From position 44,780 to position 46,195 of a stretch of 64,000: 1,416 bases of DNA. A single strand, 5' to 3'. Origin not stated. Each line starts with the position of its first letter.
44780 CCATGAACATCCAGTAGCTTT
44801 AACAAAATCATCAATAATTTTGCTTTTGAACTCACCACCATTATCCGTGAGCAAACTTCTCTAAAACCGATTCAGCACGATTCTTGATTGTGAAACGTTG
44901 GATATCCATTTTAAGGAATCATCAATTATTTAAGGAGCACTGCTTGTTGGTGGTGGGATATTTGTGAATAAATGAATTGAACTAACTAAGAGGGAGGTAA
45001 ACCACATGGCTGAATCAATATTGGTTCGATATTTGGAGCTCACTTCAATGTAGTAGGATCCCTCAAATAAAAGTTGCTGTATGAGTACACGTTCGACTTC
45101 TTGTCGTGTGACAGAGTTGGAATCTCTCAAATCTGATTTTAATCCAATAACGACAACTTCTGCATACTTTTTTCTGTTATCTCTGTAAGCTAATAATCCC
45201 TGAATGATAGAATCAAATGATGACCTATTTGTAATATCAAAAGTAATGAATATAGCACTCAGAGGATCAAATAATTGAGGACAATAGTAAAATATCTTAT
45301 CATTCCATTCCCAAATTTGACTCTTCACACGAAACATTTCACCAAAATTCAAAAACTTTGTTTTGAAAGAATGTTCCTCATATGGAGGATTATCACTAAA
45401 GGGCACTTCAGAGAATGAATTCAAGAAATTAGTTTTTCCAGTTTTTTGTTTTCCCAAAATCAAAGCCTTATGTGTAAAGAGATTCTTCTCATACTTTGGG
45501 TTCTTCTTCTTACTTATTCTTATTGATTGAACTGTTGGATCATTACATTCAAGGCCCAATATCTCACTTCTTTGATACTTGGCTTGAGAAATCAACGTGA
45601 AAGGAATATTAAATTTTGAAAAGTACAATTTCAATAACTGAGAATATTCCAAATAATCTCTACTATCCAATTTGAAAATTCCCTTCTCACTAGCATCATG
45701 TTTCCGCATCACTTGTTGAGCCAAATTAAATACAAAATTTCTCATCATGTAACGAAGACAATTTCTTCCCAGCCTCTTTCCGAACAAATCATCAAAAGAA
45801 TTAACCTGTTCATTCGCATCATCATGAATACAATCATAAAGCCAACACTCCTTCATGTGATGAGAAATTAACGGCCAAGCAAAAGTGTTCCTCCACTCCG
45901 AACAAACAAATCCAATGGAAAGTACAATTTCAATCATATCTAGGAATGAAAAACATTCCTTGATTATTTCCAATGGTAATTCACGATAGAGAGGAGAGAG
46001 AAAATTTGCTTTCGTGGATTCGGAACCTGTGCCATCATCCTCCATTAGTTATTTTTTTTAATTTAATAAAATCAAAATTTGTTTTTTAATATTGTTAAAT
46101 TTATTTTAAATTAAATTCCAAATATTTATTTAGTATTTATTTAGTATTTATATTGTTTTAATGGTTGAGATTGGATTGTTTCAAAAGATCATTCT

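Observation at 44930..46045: F-box fused to a Rab-like GTPase domain that has lost DxxGQ and NKxD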

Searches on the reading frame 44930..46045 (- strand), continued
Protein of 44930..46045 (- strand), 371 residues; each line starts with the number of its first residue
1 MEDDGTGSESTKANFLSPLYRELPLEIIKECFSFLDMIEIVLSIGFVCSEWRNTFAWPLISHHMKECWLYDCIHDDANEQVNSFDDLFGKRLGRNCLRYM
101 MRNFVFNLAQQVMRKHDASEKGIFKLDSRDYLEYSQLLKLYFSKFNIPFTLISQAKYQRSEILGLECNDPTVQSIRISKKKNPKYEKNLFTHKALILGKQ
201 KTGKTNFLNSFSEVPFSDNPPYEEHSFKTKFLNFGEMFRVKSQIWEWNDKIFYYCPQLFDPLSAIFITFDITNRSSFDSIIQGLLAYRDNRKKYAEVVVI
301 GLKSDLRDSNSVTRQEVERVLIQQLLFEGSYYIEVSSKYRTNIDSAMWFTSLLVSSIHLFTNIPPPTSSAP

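Call 35: predict_structure(alignment_id=A1)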
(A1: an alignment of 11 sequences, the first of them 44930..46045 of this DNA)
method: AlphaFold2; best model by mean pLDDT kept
length: 371 residues; sequences in the alignment: 11
mean_pLDDT: 69.9   pTM: 0.73
mean pLDDT of the five models: 69.9, 67.2, 66.5, 66.5, 64.5
residues with pLDDT >= 90: 17; 70-90: 220; 50-70: 60; < 50: 74
segments of 3 or more residues with pLDDT < 50: 1-17, 71-75, 148-185, 215-223, 367-371
pLDDT, mean of each block of 10 residues (from residue 1): 36 47 71 85 85 86 71 55 87 83 89 74 72 83 62 32 30 30 51 85 78 48 63 81 80 68 87 90 77 76 81 86 76 77 80 80 49 33
secondary structure, 60 per line:
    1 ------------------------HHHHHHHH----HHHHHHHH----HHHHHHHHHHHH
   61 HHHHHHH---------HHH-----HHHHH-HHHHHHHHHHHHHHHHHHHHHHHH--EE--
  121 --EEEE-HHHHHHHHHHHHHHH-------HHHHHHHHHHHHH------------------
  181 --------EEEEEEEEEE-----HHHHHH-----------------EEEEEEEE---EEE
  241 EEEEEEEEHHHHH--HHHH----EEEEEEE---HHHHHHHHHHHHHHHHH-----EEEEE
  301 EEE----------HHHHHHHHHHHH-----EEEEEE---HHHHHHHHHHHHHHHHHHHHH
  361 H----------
elements in order: H25-32 H37-44 H49-67 H85-89 H91-114 E123-126 H128-142 H150-162 E189-198 H204-209 E227-234 E238-248 H249-253 H256-259 E264-270 H274-290 E296-303 H314-325 E331-336 H340-361

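Call 38: fold_search(model_id=the predicted structure, library=pdb)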
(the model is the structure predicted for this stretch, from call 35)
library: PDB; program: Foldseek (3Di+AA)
matches with E <= 10: 1931; with E <= 0.001: 1646
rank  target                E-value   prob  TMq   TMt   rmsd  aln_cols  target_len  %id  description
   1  2il1                  2.0e-11  1.00  0.38  0.81   2.7       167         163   21  Crystal structure of a predicted human GTPase in complex with GDP (released 2006-10-10)
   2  4hlq_J                3.2e-11  1.00  0.37  0.76   4.0       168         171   19  Crystal structure of human rab1b bound to GDP and BEF3 in complex with the GAP domain of TBC1D20 from homo sapiens (released 2013-01-16)
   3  4lhw_D                3.6e-11  1.00  0.38  0.77   4.0       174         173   23  Crystal structure of Rab8 in its active GppNHp-bound form (released 2013-10-09)
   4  9m0o_D                3.8e-11  1.00  0.39  0.77   4.2       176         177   23  Crystal structure of OPTN 138-170 in complex with GTP-bound RAB8A1-176 (Q67L) (released 2025-10-15)
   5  9ikq_A                4.0e-11  1.00  0.38  0.75   4.2       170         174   24  Crystal structure of OPTN LZD in complex with GTP-bound Rab8a(Q67L) (released 2024-12-25)
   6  6rir_B                4.3e-11  1.00  0.38  0.75   4.2       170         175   24  Crystal structure of phosphorylated Rab8a in complex with the Rab-binding domain of RILPL2 (released 2020-01-29)
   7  3qbt_E                4.8e-11  1.00  0.38  0.77   4.0       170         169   24  Crystal structure of OCRL1 540-678 in complex with Rab8a:GppNHp (released 2011-03-23)
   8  6rir_A                4.8e-11  1.00  0.37  0.76   4.2       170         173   24  Crystal structure of phosphorylated Rab8a in complex with the Rab-binding domain of RILPL2 (released 2020-01-29)
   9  6zsi_A                5.1e-11  1.00  0.37  0.76   4.1       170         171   24  The mechanism of activation of the actin binding protein EHBP1 by Rab8 family members. (released 2020-09-02)
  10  4lhv_B                5.4e-11  1.00  0.37  0.80   4.0       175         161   24  Crystal structure of Rab8 in its inactive GDP-bound form (released 2013-10-09)
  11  6zsi_B                5.4e-11  1.00  0.37  0.75   4.2       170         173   24  The mechanism of activation of the actin binding protein EHBP1 by Rab8 family members. (released 2020-09-02)
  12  4lhw_B                5.7e-11  1.00  0.37  0.74   4.3       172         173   23  Crystal structure of Rab8 in its active GppNHp-bound form (released 2013-10-09)
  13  2bme_B                5.7e-11  1.00  0.38  0.74   4.4       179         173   22  high resolution structure of GppNHp-bound human Rab4a (released 2005-04-25)
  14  9ikq_B                6.1e-11  1.00  0.39  0.77   4.2       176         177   23  Crystal structure of OPTN LZD in complex with GTP-bound Rab8a(Q67L) (released 2024-12-25)
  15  6sq2_B                6.1e-11  1.00  0.38  0.76   4.2       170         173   24  Structure of a phosphomimetic switch 2 variant of Rab8a in complex with the phospho-Rab binding domain of RILPL2 (released 2020-09-30)
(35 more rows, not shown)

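Call 39: find_encoding_contigs(protein=P0164, flank=2000, max_places=3)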
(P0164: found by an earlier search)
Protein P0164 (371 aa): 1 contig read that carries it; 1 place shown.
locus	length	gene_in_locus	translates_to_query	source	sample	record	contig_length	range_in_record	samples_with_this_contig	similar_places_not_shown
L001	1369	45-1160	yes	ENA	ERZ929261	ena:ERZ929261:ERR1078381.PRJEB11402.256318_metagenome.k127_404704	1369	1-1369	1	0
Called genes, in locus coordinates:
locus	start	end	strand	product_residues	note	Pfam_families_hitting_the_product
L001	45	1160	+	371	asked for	PF00646:F-box (weak), PF00071:Ras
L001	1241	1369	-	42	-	?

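Call 40: find_encoding_contigs(protein=P0002, flank=8000, max_places=3)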
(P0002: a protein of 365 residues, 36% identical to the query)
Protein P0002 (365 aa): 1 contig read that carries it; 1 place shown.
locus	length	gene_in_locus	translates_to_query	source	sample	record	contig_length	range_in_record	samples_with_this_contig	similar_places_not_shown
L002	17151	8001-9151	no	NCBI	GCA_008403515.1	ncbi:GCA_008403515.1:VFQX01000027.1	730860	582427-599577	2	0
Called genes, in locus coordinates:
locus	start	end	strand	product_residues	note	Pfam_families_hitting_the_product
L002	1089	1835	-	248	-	-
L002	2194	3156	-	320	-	-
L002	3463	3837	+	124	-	-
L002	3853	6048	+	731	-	PF07093:SGT1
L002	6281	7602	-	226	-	PF00025:Arf, PF00009:GTP_EFTU (weak), PF00071:Ras, PF01926:MMR_HSR1 (weak), PF08477:Roc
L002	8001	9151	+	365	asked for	PF00071:Ras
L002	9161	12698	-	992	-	PF00168:C2, PF09134:Invasin_D3 (faint), PF00630:Filamin, PF23616:Ig_GEX2_N (faint), PF16586:DUF5060 (faint), PF00630:Filamin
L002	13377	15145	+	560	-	PF00566:RabGAP-TBC, PF23436:RabGap-TBC_2 (weak)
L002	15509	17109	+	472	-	PF05221:AdoHcyase, PF00670:AdoHcyase_NAD, PF02826:2-Hacid_dh_C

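Call 52: search_protein_families(library=pfam, proteins=[P0112, P0018, P0127, P0027, P0024, P0151, P0145, P0050, P0010, P0057], max_evalue=0.01)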
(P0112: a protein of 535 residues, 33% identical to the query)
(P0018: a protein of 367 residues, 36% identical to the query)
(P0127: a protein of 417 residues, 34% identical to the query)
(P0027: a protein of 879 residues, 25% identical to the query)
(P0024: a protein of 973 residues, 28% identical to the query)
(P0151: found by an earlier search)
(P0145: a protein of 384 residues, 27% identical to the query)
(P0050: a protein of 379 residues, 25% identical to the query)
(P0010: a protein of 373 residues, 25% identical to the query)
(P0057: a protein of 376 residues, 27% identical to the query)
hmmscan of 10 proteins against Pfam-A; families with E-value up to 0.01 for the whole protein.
P0112 (535 aa): 14 families
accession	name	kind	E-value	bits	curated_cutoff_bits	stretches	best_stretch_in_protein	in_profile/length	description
PF00069.31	Pkinase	-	7.9e-65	219.3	31.7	1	8-249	2-259/263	Protein kinase domain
PF00071.28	Ras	-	2.8e-52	177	21.6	1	358-519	1-161/162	Ras family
PF07714.23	PK_Tyr_Ser-Thr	-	3e-44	151.7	23.1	1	8-249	2-256/258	Protein tyrosine and serine/threonine kinase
PF08477.19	Roc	-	5.7e-28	98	27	1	358-472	1-119/119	Ras of Complex, Roc, domain of DAPkinase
PF00025.27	Arf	-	4.8e-14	52.6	22.3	1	357-479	15-133/174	ADP-ribosylation factor family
PF14531.12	Kinase-like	-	1.4e-10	41.3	25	1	86-213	126-259/289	Kinase-like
PF17667.7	Pkinase_fungal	-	6.6e-06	25.5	24.1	1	116-188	297-376/387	Fungal protein kinase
PF01926.29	MMR_HSR1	-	3.7e-05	24.2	21.9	1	358-470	1-113/113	50S ribosome-binding GTPase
PF00009.33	GTP_EFTU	-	4.7e-05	23.5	26.5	1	392-512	58-180/188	Elongation factor Tu GTP binding domain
PF04670.18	Gtr1_RagA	-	0.00011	22.2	22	1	358-476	1-126/232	Gtr1/RagA G protein conserved region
PF03109.22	ABC1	-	0.0016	18.1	22.9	1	77-156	144-218/244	ABC1 atypical kinase-like domain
PF07387.17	Seadorna_VP7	-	0.0024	17.4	20.3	1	117-160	153-196/308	Seadornavirus VP7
PF09439.16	SRPRB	-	0.0081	16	25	0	358-478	5-126/178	Signal recognition particle receptor beta subunit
PF01636.29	APH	-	0.0087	16.3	23.2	0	123-142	167-186/239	Phosphotransferase enzyme family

P0018 (367 aa): 7 families
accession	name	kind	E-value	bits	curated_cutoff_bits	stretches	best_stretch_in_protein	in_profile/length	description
PF00071.28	Ras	-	6.3e-37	127.1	21.6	1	189-355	1-160/162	Ras family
PF08477.19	Roc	-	8.8e-19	68.3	27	1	189-309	1-119/119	Ras of Complex, Roc, domain of DAPkinase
PF12937.12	F-box-like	-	1.9e-13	50.4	24.3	1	84-128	2-46/47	F-box-like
PF00646.38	F-box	-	3.4e-10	39.8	20.5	1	85-124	3-42/43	F-box domain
PF00025.27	Arf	-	4e-09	36.6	22.3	1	185-326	12-143/174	ADP-ribosylation factor family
PF01926.29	MMR_HSR1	-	0.0012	19.4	21.9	1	189-274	1-85/113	50S ribosome-binding GTPase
PF15966.10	F-box_4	-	0.0094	16.3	32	0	82-116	4-38/116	F-box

P0127 (417 aa): 8 families
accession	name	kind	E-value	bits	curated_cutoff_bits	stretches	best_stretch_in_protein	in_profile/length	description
PF00071.28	Ras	-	3.5e-52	176.7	21.6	1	194-351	1-158/162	Ras family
PF08477.19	Roc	-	1.8e-30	106.1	27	1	194-308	1-119/119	Ras of Complex, Roc, domain of DAPkinase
PF00025.27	Arf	-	5.1e-14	52.6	22.3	1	193-346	15-167/174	ADP-ribosylation factor family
PF12937.12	F-box-like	-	0.0001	22.5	24.3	1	50-83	3-36/47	F-box-like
PF09439.16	SRPRB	-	0.00024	20.9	25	1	195-321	6-133/178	Signal recognition particle receptor beta subunit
PF01926.29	MMR_HSR1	-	0.0013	19.3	21.9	1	196-302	3-110/113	50S ribosome-binding GTPase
PF00646.38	F-box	-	0.002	18.4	20.5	1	51-85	4-38/43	F-box domain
PF03193.22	RsgA_GTPase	-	0.0021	18.3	30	0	196-213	110-127/174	RsgA GTPase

P0027 (879 aa): 13 families
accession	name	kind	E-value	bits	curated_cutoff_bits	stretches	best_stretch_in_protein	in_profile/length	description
PF00071.28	Ras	-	1.2e-93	311.5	21.6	2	611-771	1-157/162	Ras family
PF08477.19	Roc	-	1.3e-58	196.9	27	2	611-729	1-119/119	Ras of Complex, Roc, domain of DAPkinase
PF00025.27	Arf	-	1.1e-22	80.7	22.3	2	233-392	13-170/174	ADP-ribosylation factor family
PF00009.33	GTP_EFTU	-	5.2e-10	39.7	26.5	1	646-762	57-174/188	Elongation factor Tu GTP binding domain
PF20720.3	nSTAND3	-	5.8e-06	26.5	27.2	0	237-265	20-48/155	Novel STAND NTPase 3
PF03029.23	ATP_bind_1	-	1.3e-05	25.6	27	0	642-738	70-176/240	Conserved hypothetical ATP binding protein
PF01926.29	MMR_HSR1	-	4e-05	24.1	21.9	0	612-727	2-113/113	50S ribosome-binding GTPase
PF05621.17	TniB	-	0.0011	18.9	22.4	0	224-260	25-61/189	Bacterial TniB protein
PF04703.18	FaeA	-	0.0012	19.5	20.7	1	43-85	2-46/62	FaeA-like protein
PF04670.18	Gtr1_RagA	-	0.0019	18.1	22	0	612-676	2-62/232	Gtr1/RagA G protein conserved region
PF13191.12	AAA_16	-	0.0022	19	32.6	0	613-632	28-47/167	AAA ATPase domain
PF08279.18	HTH_11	-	0.0041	17.4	25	0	43-92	2-52/55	HTH domain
PF13412.12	HTH_24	-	0.0054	16.7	21.9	1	43-84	5-47/48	Winged helix-turn-helix DNA-binding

P0024 (973 aa): 23 families
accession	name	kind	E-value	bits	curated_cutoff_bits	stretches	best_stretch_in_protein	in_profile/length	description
PF00071.28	Ras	-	1.8e-103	343.4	21.6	2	8-168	2-161/162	Ras family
PF08477.19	Roc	-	2.4e-57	192.7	27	2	8-122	2-119/119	Ras of Complex, Roc, domain of DAPkinase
PF00025.27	Arf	-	7.2e-29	100.9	22.3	2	201-362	12-171/174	ADP-ribosylation factor family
PF13637.12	Ank_4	-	2.1e-25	88.6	22.7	4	608-656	2-49/50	Ankyrin repeats (many copies)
PF12796.13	Ank_2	-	7.2e-24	84.6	27.3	2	759-849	2-86/90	Ankyrin repeats (3 copies)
PF13857.12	Ank_5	-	1.6e-16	60.7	27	0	819-848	11-41/56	Ankyrin repeats (many copies)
PF13606.12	Ank_3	-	2.5e-13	49.1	22.3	0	823-845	1-23/30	Ankyrin repeat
PF00009.33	GTP_EFTU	-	3.9e-13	49.8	26.5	2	48-166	63-185/188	Elongation factor Tu GTP binding domain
PF01926.29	MMR_HSR1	-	5.2e-12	46.3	21.9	2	205-318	1-113/113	50S ribosome-binding GTPase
PF03193.22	RsgA_GTPase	-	1.7e-08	34.9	30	0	206-226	109-129/174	RsgA GTPase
PF05621.17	TniB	-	1e-05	25.5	22.4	0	205-234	37-66/189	Bacterial TniB protein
PF00023.36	Ank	-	2.1e-05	25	21.1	0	823-849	1-28/33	Ankyrin repeat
PF13191.12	AAA_16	-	4e-05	24.6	32.6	0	206-225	27-46/167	AAA ATPase domain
PF13401.12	AAA_22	-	0.00015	22.5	27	0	8-63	8-33/130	AAA domain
PF13555.12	AAA_29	-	0.00047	20.3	27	0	205-219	24-38/61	P-loop containing region of AAA domain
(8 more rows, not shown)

P0151 (410 aa): 2 families
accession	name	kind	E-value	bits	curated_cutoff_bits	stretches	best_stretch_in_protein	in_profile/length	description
PF00071.28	Ras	-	1.2e-11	44.9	21.6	1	277-357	69-145/162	Ras family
PF00646.38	F-box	-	3.8e-05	23.9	20.5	1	26-64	1-38/43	F-box domain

P0145 (384 aa): 5 families
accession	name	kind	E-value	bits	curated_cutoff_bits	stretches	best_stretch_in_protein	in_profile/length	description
PF00071.28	Ras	-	8.4e-37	126.7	21.6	1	212-362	1-150/162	Ras family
PF08477.19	Roc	-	2.3e-22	79.9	27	1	212-327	1-119/119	Ras of Complex, Roc, domain of DAPkinase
PF00646.38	F-box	-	1.6e-06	28.2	20.5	1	16-58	1-42/43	F-box domain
PF12937.12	F-box-like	-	1.3e-05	25.3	24.3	1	16-49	1-33/47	F-box-like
PF00025.27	Arf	-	0.00021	21.2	22.3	1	217-340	21-137/174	ADP-ribosylation factor family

P0050 (379 aa): 6 families
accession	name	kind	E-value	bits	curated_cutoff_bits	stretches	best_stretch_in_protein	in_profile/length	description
PF00071.28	Ras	-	7.1e-21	74.9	21.6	1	202-339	1-133/162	Ras family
PF08477.19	Roc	-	2.1e-20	73.6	27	1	202-321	1-119/119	Ras of Complex, Roc, domain of DAPkinase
PF00025.27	Arf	-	2.3e-10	40.7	22.3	1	202-352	16-156/174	ADP-ribosylation factor family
PF00646.38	F-box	-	2.6e-07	30.7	20.5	1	16-48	4-35/43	F-box domain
PF04670.18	Gtr1_RagA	-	1.4e-06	28.4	22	1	202-327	1-128/232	Gtr1/RagA G protein conserved region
PF12937.12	F-box-like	-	1.8e-05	24.8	24.3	1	14-48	2-35/47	F-box-like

P0010 (373 aa): 2 families
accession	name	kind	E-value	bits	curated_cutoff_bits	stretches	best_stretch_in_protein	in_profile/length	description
PF00071.28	Ras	-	1.2e-10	41.7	21.6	1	196-328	1-127/162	Ras family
PF08477.19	Roc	-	8.2e-06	26.5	27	1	196-312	1-119/119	Ras of Complex, Roc, domain of DAPkinase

P0057 (376 aa): 6 families
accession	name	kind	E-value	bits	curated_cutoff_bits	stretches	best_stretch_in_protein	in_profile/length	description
PF00071.28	Ras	-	6.2e-29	101.1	21.6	1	197-346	1-151/162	Ras family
PF08477.19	Roc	-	4.9e-21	75.6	27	1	197-311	1-119/119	Ras of Complex, Roc, domain of DAPkinase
PF00025.27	Arf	-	3.6e-07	30.3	22.3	1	190-317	10-132/174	ADP-ribosylation factor family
PF10662.15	PduV-EutP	-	0.00085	19.6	21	1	195-221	1-27/143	Ethanolamine utilisation - propanediol utilisation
PF01926.29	MMR_HSR1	-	0.001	19.6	21.9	1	197-290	1-95/113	50S ribosome-binding GTPase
PF12937.12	F-box-like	-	0.0037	17.5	24.3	1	14-49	3-36/47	F-box-like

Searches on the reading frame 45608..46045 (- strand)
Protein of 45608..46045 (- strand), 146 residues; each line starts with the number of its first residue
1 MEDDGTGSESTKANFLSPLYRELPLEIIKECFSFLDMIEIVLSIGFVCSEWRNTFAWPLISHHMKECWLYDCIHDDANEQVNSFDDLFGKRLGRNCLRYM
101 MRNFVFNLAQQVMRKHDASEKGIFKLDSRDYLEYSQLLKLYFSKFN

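Call 23: find_homologous_proteins(query=A2, max_evalue=0.001)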
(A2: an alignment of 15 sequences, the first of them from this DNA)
Query A2 (15 sequences) (146 aa, profile of the alignment): 2 proteins with E <= 0.001 among 594 candidates.
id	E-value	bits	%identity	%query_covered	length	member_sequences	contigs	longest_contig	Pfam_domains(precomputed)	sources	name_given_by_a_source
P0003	2.0e-40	156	50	95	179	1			-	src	-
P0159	2.3e-15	75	30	23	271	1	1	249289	PF00646.39,PF12937.13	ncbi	ncbi:hypothetical protein ABK040_016115 [Willaertia magna]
